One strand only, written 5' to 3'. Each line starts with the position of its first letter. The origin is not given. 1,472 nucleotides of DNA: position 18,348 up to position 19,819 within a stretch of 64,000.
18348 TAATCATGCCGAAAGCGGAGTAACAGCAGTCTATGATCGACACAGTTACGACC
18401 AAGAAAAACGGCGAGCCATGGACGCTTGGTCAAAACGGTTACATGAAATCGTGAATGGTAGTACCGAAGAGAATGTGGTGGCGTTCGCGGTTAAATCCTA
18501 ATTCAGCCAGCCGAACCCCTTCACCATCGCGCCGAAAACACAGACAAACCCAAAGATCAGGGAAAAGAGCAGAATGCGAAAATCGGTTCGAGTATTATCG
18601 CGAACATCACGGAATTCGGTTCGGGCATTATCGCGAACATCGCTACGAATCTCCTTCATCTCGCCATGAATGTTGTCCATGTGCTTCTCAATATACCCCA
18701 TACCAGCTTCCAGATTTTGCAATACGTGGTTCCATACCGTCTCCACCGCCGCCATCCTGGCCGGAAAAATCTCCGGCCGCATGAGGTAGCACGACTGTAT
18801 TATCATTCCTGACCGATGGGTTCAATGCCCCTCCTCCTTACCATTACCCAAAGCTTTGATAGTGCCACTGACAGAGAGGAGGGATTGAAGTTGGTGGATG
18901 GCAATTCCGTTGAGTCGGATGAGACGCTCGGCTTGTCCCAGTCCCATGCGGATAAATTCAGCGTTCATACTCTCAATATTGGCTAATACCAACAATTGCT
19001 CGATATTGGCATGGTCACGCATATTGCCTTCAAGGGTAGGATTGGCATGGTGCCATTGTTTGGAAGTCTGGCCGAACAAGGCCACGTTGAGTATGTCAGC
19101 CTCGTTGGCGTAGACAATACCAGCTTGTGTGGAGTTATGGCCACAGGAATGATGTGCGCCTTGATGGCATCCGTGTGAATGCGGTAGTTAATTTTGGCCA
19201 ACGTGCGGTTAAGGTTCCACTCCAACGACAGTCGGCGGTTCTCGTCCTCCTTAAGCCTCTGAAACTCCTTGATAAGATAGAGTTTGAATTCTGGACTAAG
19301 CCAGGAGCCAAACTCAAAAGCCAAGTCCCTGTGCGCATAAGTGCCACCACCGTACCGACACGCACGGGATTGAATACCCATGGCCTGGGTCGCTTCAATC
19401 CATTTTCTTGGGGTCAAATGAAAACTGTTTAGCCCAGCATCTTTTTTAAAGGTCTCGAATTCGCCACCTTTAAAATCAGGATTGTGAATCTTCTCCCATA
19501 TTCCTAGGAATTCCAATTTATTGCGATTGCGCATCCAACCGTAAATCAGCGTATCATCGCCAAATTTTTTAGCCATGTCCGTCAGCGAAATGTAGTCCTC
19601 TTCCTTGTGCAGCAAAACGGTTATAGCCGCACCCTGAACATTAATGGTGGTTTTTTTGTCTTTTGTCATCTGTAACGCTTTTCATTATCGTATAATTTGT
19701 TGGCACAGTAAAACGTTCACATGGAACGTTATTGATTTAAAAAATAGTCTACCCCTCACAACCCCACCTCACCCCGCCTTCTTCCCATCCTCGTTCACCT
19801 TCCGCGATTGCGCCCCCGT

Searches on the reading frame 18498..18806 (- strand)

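Call 4: search_protein_families(library=pfam, proteins=[window:18498-18806:-], max_evalue=0.1)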
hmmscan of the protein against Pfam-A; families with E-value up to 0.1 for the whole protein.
window:18498-18806:- (102 aa): 3 families
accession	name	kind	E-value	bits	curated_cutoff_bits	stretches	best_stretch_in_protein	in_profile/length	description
PF01105.29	EMP24_GP25L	-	0.0045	17.5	25.9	1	36-91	113-168/182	emp24/gp25L/p24 family/GOLD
PF04691.17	ApoC-I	-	0.019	15.2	28.3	1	39-68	4-33/61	Apolipoprotein C-I (ApoC-1)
PF03670.18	UPF0184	-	0.046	14.6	21.5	1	26-72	32-77/83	Uncharacterised protein family (UPF0184)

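Call 7: search_protein_families(library=phrogs, proteins=[window:18498-18806:-], max_evalue=0.1)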
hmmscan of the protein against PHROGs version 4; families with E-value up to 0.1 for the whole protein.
window:18498-18806:- (102 aa): 2 families
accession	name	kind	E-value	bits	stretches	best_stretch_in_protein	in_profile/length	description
phrog_404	-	tail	0.069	14.2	1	15-70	26-87/118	minor tail protein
phrog_37236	-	unknown function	0.092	13.7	0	43-63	1-21/35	-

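Call 8: search_protein_families(library=padloc, proteins=[window:18498-18806:-], max_evalue=1)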
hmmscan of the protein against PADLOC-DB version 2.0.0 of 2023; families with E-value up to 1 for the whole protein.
window:18498-18806:- (102 aa): 0 families

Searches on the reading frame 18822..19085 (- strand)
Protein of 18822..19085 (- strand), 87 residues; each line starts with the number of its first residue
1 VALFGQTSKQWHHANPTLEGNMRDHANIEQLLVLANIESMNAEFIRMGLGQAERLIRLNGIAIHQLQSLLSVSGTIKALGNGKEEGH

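Call 61: search_protein_families(library=padloc, proteins=[window:18822-19085:-], max_evalue=0.01)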
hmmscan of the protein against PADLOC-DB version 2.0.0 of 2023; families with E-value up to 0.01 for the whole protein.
window:18822-19085:- (87 aa): 1 family
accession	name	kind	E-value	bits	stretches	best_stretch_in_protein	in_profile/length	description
PDLC04962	PDC-S22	-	1.8e-26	90.8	1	1-79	196-273/281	-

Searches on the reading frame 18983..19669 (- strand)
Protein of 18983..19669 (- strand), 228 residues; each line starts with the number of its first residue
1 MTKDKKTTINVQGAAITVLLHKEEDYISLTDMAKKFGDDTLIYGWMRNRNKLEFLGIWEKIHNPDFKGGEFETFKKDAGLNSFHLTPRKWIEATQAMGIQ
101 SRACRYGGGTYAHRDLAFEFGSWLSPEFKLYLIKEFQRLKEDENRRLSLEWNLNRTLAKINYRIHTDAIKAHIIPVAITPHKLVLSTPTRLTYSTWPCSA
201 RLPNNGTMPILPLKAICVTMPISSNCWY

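Call 4: search_protein_families(library=pfam, proteins=[window:18983-19669:-], max_evalue=0.1)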
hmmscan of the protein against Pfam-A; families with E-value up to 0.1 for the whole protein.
window:18983-19669:- (228 aa): 1 family
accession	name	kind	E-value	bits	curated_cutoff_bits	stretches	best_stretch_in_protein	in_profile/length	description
PF04383.19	KilA-N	-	2.2e-19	69.7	23.8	1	17-141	7-106/107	KilA-N domain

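Call 7: search_protein_families(library=phrogs, proteins=[window:18983-19669:-], max_evalue=0.1)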
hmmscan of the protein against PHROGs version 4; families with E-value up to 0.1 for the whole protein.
window:18983-19669:- (228 aa): 7 families
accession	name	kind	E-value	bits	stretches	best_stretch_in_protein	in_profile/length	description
phrog_2657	-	transcription regulation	3.6e-34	119.2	1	7-182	4-149/243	transcriptional regulator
phrog_32500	-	unknown function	2.6e-17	63.6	1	9-72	6-70/76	-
phrog_129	-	transcription regulation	3e-11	44.7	1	7-147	4-116/273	transcriptional regulator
phrog_2812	-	unknown function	3.4e-07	31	1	93-147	59-112/288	-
phrog_10441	-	unknown function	0.0018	19.6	1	107-163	15-72/126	-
phrog_63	-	transcription regulation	0.027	14.8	1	111-145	188-224/431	anti-repressor Ant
phrog_8274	-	unknown function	0.047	14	1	92-139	58-108/354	-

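Call 8: search_protein_families(library=padloc, proteins=[window:18983-19669:-], max_evalue=1)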
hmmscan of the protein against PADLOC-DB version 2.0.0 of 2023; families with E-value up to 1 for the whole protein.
window:18983-19669:- (228 aa): 1 family
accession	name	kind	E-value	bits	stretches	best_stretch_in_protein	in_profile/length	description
PDLC04962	PDC-S22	-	8.2e-85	282.3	1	5-182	3-182/281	-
